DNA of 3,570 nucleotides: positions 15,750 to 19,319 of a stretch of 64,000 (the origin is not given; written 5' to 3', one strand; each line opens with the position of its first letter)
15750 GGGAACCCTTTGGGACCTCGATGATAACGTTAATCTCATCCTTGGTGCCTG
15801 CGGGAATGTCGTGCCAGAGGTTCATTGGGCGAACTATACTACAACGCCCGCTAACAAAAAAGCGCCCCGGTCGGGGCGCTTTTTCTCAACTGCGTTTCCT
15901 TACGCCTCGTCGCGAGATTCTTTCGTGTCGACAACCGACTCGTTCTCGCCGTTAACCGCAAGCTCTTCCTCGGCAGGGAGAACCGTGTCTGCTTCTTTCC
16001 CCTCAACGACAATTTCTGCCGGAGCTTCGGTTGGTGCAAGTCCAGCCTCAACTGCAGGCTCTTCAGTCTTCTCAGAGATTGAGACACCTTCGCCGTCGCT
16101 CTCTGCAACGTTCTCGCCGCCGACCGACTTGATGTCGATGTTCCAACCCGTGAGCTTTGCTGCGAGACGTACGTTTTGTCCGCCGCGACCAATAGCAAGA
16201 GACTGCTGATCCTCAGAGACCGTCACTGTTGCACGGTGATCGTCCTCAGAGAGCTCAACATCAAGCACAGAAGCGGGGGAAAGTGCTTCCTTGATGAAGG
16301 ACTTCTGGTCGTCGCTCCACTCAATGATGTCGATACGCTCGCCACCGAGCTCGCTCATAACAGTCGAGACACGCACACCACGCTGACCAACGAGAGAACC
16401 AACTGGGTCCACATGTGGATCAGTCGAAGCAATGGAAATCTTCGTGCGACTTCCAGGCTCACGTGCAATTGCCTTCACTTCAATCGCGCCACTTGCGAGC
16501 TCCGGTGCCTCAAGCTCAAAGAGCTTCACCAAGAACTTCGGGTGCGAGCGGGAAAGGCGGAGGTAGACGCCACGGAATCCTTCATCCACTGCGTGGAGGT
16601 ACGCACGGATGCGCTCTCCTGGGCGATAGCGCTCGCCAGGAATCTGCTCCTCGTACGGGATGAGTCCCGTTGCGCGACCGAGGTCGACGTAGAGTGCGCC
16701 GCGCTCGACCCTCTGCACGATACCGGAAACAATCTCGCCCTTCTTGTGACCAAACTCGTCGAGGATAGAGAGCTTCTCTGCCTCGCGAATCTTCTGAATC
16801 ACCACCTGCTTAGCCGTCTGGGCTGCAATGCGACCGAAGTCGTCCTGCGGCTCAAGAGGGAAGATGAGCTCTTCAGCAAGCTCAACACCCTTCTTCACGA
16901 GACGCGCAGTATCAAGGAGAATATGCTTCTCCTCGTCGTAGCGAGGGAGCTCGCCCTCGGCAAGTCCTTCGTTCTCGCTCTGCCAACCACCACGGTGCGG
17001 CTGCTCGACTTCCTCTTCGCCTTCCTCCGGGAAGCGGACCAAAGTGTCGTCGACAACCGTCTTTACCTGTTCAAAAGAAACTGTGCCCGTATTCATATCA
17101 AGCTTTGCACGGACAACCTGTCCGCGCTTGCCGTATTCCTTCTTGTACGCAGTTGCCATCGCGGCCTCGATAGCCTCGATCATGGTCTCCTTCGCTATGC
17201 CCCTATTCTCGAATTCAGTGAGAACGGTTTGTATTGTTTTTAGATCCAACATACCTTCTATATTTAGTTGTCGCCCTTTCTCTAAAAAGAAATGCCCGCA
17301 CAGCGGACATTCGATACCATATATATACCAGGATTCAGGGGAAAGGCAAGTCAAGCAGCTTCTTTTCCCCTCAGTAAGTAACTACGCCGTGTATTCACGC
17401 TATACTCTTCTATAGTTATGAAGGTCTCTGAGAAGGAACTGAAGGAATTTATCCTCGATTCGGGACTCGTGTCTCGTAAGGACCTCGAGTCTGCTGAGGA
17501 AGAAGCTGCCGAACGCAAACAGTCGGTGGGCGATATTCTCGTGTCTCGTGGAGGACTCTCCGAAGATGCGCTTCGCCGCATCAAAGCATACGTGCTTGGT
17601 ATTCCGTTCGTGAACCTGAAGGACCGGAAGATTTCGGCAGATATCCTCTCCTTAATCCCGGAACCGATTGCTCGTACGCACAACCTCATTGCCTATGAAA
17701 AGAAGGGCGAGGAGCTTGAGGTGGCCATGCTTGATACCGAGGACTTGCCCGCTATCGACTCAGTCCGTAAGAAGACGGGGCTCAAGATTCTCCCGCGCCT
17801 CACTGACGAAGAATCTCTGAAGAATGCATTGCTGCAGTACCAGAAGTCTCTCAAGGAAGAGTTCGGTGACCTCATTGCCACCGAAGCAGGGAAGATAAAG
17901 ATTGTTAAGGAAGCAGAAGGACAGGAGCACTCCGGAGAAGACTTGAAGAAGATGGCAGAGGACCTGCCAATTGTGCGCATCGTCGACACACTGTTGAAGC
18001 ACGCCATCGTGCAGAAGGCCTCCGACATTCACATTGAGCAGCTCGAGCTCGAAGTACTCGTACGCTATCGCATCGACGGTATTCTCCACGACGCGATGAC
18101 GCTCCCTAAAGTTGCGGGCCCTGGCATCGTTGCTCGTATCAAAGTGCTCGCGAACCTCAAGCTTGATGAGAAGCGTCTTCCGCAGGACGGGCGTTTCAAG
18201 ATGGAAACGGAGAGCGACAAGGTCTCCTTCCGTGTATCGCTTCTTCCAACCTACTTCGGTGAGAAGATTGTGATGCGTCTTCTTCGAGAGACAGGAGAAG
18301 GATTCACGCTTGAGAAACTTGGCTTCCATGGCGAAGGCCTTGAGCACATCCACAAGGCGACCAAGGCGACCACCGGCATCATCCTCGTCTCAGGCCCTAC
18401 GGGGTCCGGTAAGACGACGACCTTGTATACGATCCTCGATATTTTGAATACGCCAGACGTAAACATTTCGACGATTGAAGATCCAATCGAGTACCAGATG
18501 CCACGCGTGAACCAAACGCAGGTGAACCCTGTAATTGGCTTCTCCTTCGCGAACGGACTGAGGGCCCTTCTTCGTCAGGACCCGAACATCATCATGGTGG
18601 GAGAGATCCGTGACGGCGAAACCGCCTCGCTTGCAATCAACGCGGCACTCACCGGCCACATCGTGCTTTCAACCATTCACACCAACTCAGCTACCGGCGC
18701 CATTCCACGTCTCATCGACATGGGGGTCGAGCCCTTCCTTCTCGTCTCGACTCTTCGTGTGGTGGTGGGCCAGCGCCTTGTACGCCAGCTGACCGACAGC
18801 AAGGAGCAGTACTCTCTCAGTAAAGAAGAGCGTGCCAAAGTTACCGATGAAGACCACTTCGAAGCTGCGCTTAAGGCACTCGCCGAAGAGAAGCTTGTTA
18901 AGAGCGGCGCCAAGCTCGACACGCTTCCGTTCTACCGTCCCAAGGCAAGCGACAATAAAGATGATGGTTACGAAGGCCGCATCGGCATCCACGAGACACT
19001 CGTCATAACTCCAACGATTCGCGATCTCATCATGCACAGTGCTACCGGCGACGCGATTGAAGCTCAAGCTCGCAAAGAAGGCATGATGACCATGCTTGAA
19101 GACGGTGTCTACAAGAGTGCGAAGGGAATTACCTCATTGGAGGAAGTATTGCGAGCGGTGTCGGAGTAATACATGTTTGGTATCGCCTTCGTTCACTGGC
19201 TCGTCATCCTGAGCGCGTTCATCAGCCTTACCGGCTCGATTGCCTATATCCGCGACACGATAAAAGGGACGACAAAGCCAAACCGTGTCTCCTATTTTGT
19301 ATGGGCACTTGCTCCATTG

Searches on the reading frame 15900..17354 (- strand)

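Call 45: search_protein_families(library=pfam, proteins=[window:15900-17354:-], max_evalue=0.001)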
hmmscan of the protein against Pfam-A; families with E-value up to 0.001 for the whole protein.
window:15900-17354:- (484 aa): 6 families
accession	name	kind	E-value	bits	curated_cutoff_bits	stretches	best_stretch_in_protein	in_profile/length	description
PF13184.12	KH_5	-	1.5e-26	92.8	27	1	300-367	1-68/69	NusA-like KH domain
PF08529.16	NusA_N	-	9e-26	90.9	23.8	1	49-194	11-118/119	NusA N-terminal domain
PF00575.29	S1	-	1.3e-11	45.2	22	1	203-261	2-67/74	S1 RNA binding domain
PF23095.1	KH_NusA_C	-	3e-05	24.4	34.2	1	375-410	1-36/59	Transcription termination/antitermination protein NusA, KH domain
PF07650.23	KH_2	-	0.00014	22.1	22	1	353-400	5-52/78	KH domain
PF00013.35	KH_1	-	0.00045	20.4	21.5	0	376-431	3-54/66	KH domain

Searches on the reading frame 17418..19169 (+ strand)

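Call 45: search_protein_families(library=pfam, proteins=[window:17418-19169:+], max_evalue=0.001)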
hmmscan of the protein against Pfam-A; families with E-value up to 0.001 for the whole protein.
window:17418-19169:+ (583 aa): 4 families
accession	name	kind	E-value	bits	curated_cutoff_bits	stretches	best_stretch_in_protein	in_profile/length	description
PF00437.27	T2SSE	-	8.2e-121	403.6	24.9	1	180-579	3-370/370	Type II/IV secretion system protein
PF05157.20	MshEN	-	2.5e-13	50.2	23.1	1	60-146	1-88/90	MshEN domain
PF25199.1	nSTAND_NTPase5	-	0.00041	20.6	34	1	308-354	29-77/145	Novel STAND NTPase 5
PF13191.12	AAA_16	-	0.00068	20.6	32.6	0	311-347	16-52/167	AAA ATPase domain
